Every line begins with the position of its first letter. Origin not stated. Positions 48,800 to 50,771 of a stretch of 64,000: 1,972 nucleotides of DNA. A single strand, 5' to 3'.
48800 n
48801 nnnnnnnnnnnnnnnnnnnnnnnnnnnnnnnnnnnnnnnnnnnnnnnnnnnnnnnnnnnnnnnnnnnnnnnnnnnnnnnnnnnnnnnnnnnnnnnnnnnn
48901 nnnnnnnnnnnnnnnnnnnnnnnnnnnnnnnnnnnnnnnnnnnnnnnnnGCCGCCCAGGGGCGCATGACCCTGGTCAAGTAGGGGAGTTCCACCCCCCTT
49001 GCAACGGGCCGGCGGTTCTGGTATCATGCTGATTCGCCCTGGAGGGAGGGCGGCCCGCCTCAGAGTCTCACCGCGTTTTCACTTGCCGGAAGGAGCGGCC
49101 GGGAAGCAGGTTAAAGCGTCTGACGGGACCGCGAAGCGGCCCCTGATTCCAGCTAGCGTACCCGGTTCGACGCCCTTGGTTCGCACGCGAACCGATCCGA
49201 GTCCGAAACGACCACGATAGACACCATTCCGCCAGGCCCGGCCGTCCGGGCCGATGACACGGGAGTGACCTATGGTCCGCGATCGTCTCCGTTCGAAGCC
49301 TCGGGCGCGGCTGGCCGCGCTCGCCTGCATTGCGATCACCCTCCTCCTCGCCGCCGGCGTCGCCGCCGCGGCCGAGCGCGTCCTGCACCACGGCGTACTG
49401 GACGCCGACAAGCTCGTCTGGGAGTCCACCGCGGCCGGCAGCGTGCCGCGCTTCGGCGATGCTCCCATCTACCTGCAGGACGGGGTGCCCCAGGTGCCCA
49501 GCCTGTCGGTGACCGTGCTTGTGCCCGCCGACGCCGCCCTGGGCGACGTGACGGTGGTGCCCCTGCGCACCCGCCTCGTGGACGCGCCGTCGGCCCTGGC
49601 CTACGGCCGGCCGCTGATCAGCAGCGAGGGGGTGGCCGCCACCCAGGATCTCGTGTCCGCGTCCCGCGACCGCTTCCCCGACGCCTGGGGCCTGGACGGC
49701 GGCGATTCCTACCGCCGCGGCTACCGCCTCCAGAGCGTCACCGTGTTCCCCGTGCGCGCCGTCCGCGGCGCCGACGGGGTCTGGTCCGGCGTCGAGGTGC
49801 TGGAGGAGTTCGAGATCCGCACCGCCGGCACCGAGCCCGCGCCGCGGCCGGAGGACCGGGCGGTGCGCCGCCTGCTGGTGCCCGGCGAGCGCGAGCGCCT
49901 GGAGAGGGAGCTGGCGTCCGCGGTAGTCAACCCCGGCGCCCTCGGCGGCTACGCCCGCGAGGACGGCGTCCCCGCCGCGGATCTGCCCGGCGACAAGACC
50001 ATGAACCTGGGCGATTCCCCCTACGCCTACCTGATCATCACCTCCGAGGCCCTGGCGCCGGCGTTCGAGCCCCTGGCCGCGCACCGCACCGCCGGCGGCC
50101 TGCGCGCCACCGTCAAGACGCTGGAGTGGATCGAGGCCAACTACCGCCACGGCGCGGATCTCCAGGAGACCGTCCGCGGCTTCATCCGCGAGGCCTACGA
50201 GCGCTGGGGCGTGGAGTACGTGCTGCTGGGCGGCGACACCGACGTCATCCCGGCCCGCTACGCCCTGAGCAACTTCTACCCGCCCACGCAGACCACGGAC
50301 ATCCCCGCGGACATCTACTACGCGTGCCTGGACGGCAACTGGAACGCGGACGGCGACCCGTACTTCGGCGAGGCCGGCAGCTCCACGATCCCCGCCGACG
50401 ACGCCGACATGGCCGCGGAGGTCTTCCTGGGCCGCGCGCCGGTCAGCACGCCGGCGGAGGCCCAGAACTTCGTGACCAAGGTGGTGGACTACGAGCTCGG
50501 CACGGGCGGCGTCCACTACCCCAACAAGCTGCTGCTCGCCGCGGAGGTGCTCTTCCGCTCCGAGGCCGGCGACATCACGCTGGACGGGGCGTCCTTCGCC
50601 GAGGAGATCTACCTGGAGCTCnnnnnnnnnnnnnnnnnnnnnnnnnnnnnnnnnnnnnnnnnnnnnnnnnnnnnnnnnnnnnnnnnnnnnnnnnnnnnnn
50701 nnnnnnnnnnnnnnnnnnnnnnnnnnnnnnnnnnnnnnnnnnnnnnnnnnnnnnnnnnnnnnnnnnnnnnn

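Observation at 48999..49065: Duplicated promoter plus conserved leader element upstream of both giant peptidase genes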

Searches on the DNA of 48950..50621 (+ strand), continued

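Call 94: search_with_rna_model(model_id=R2, source=window, start=48990, end=49290, max_evalue=10, filters=off, show_alignments=2)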
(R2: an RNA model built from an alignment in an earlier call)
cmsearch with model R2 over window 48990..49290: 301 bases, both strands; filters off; matches with E-value up to 10: 15.
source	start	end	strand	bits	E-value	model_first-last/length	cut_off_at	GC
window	49157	49196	-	0.2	0.73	1-138/138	no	0.65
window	49161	49201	+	0.2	0.74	1-138/138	no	0.68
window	49264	49271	-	-0.5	1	27-34/138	no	0.5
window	49233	49251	+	-1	1.3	59-94/138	no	0.89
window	49045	49134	-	-1.5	1.7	1-138/138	no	0.67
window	49123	49145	+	-2.2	2.3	1-138/138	no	0.78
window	49037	49062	+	-2.7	3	1-138/138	no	0.81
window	49216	49225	-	-3.6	4.5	26-35/138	no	0.5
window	49236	49251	-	-3.7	4.7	62-94/138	no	0.94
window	49019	49026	+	-4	5.6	27-34/138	no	0.38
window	49002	49042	-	-4.3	6.3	1-138/138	no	0.63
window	49198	49205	-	-4.5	7.1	27-34/138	no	0.75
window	49065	49068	+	-4.7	7.7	29-32/138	no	0.5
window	49118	49121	+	-4.7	7.7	29-32/138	no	0.5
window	49285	49288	+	-4.7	7.7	29-32/138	no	0.5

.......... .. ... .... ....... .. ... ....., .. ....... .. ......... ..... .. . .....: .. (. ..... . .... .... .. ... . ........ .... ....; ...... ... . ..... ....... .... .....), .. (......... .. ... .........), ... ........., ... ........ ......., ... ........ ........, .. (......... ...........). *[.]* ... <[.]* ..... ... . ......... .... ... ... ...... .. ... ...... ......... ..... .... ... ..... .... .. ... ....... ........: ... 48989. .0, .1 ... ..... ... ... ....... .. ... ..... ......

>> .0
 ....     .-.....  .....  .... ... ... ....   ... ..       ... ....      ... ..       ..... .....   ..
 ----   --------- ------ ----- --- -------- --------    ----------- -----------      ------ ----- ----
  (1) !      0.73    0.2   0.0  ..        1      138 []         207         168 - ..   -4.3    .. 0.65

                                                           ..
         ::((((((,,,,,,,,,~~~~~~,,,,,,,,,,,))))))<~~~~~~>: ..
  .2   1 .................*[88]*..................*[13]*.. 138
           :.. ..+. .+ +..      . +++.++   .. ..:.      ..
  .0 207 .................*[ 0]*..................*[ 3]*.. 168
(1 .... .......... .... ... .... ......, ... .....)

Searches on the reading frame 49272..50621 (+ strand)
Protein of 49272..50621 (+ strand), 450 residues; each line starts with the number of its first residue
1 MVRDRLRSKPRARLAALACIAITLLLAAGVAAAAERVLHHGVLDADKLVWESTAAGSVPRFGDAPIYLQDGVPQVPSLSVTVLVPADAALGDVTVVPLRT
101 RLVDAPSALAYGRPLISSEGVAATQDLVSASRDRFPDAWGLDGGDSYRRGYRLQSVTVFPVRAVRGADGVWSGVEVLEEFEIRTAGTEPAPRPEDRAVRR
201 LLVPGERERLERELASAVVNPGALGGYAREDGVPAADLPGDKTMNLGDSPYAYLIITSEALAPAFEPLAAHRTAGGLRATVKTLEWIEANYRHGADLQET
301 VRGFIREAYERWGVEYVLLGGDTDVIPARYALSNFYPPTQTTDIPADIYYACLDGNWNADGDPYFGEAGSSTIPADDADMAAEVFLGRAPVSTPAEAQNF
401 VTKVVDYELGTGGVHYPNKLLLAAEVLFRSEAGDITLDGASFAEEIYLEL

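Call 32: find_related_loci(query=A2, collection=metagenome_contigs, flank=2000)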
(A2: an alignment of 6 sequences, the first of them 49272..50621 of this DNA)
Query A2 (450 aa) in metagenome_contigs; peptide patterns used: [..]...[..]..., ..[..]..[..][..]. (x = any residue, [..] = any of these).
258 stretches matched a pattern; 59 encode a relative of the query (tblastn E <= 1e-3); 59 distinct loci.
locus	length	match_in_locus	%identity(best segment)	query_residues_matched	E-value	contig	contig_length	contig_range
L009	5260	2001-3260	59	32-450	3e-156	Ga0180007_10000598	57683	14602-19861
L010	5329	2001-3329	54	16-450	4e-144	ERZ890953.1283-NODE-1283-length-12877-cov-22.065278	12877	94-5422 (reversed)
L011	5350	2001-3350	51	1-444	9e-132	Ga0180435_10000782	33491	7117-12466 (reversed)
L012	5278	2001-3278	53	31-450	7e-128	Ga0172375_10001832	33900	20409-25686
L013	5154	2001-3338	46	15-449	1e-112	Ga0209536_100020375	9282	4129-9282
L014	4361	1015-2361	47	9-446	8e-113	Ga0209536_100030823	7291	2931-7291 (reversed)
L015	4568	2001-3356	44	10-446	1e-110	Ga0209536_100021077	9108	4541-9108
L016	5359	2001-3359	44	1-446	2e-107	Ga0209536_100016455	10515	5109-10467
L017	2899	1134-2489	43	6-446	5e-107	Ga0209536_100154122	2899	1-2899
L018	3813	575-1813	46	38-445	3e-97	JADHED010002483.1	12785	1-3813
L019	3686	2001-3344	41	10-446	7e-98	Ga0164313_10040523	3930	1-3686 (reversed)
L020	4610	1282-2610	41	8-445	2e-96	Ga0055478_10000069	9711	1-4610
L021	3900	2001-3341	41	4-450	5e-96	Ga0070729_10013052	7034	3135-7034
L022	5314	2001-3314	42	13-445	6e-95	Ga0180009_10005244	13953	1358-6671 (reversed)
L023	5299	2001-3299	43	19-445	4e-94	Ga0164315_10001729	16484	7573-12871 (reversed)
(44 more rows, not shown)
